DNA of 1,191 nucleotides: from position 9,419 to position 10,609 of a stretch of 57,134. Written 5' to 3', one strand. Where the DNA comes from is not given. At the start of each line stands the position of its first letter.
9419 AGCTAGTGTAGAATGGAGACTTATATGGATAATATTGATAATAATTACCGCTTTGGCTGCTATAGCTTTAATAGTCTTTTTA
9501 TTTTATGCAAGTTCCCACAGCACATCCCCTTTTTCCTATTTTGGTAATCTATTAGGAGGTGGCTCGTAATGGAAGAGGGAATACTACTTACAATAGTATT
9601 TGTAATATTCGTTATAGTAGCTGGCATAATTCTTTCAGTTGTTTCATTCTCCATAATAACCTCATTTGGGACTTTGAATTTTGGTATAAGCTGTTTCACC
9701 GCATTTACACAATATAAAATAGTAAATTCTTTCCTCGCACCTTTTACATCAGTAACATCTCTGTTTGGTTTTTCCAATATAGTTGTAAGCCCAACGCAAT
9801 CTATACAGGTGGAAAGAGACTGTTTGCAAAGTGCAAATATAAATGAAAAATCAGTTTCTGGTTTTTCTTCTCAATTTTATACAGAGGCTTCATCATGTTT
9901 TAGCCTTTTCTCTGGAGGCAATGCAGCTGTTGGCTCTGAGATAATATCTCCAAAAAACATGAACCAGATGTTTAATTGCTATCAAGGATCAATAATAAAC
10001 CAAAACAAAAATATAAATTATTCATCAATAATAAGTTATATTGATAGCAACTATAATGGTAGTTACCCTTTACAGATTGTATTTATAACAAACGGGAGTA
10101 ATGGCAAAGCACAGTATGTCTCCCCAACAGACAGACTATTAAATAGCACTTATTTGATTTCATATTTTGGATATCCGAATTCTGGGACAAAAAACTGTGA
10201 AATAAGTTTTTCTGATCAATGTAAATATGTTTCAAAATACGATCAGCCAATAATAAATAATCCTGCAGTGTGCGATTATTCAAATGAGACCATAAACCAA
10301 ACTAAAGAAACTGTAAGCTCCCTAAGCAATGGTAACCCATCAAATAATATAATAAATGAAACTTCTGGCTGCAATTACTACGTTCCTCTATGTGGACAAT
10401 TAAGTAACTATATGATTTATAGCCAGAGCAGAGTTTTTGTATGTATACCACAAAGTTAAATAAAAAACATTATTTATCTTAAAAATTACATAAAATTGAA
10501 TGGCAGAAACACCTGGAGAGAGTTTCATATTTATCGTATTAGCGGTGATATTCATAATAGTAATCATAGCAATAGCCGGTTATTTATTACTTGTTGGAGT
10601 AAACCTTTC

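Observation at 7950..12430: Cluster of pilin-like and cysteine-rich anchored surface proteins with no assembly machinery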

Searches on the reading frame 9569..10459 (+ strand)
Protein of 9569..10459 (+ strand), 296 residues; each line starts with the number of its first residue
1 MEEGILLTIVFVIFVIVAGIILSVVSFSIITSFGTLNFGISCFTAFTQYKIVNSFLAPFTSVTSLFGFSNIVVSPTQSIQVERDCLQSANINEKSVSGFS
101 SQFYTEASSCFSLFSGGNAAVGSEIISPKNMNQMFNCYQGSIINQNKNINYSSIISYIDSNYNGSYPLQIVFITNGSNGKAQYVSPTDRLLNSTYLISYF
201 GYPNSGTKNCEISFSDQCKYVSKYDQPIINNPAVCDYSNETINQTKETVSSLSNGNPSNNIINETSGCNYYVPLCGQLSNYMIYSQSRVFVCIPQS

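Call 4: search_protein_families(library=pfam, proteins=[window:9569-10459:+], max_evalue=1)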
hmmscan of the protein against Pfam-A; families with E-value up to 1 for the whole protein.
window:9569-10459:+ (296 aa): 0 families

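Call 22: search_protein_families(library=ncbifam, proteins=[window:9569-10459:+], max_evalue=1)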
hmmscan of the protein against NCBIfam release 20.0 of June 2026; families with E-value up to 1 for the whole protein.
window:9569-10459:+ (296 aa): 0 families

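Call 34: find_homologous_proteins(query=window:9569-10459:+, max_evalue=0.01)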
Query window:9569-10459:+ (296 aa): 28 proteins with E <= 0.01 among 924 candidates.
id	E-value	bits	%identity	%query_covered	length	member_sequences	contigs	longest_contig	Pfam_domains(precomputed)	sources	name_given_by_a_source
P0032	9.8e-185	631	99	100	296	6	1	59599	-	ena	-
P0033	6.1e-154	530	79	100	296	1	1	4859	-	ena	-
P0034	2.4e-151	521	79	99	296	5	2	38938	-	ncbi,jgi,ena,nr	ncbi:hypothetical protein M1558_00860 [Candidatus Parvarchaeota archaeon]|nr:hypothetical protein [C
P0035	5.4e-150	517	78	99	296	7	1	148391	-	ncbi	ncbi:MAG: hypothetical protein ACP5MV_00200 [Candidatus Parvarchaeum sp.]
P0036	1.2e-149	515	78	99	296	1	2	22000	-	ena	-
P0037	2.5e-149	514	78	99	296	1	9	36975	-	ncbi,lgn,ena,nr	ncbi:hypothetical protein M1494_02680 [Candidatus Parvarchaeota archaeon]|nr:hypothetical protein [C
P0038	9.1e-149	513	78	99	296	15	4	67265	-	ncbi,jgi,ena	jgi:hypothetical protein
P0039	2.3e-148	511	76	100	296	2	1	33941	-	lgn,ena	-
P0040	4.2e-148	510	76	99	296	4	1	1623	-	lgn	-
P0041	6.7e-148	510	77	99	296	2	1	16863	-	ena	-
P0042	7.7e-148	510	78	99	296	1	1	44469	-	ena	-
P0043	8.0e-148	509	76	99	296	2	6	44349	-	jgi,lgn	jgi:hypothetical protein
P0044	2.2e-147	508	76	99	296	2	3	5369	-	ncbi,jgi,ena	-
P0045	8.6e-147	506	76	99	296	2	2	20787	-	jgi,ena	jgi:hypothetical protein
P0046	1.2e-145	502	74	99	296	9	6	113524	-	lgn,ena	-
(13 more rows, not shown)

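Call 65: search_solved_structures(query=A5, max_evalue=1)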
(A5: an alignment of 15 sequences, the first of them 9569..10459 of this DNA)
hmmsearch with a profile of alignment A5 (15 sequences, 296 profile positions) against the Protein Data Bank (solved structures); distinct sequences matched with E-value up to 1: 0.

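Call 72: predict_structure(alignment_id=A5)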
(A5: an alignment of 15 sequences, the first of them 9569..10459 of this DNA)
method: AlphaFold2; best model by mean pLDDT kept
length: 296 residues; sequences in the alignment: 15
mean_pLDDT: 38.3   pTM: 0.23
mean pLDDT of the five models: 38.3, 37.1, 36.7, 35.0, 34.3
residues with pLDDT >= 90: 0; 70-90: 0; 50-70: 26; < 50: 270
segments of 3 or more residues with pLDDT < 50: 1-8, 14-21, 24-32, 47-88, 90-98, 104-152, 158-296
pLDDT, mean of each block of 10 residues (from residue 1): 48 48 48 51 51 36 32 39 48 48 45 34 35 30 38 49 38 34 39 35 33 43 37 41 26 28 33 26 26 25
secondary structure, 60 per line:
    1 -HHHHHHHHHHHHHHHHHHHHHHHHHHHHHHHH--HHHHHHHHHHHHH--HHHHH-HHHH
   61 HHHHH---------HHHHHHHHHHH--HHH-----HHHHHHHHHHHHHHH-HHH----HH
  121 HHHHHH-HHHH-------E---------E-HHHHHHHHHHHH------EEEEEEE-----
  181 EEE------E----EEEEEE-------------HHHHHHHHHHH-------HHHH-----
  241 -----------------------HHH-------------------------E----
elements in order: H2-33 H36-48 H51-55 H57-65 H75-85 H96-110 H119-126 H128-131 H151-162 E169-175 E181-183 E195-200 H214-224 H232-235
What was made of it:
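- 9569..10459 (+): D296: 296-aa N-terminally anchored protein with 10 conserved Cys, leader M(E/S)(E/Q)G/I and conserved sequons N175 and N192. The AF2 model is unusable (pLDDT 38, call 72).
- On Archaeal type IV pilin-like proteins (class III signal peptide substrates): The D296 model has pLDDT 38 (call 72).
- Tried and rejected: The D296 model (pLDDT 38) was unusable (call 72).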
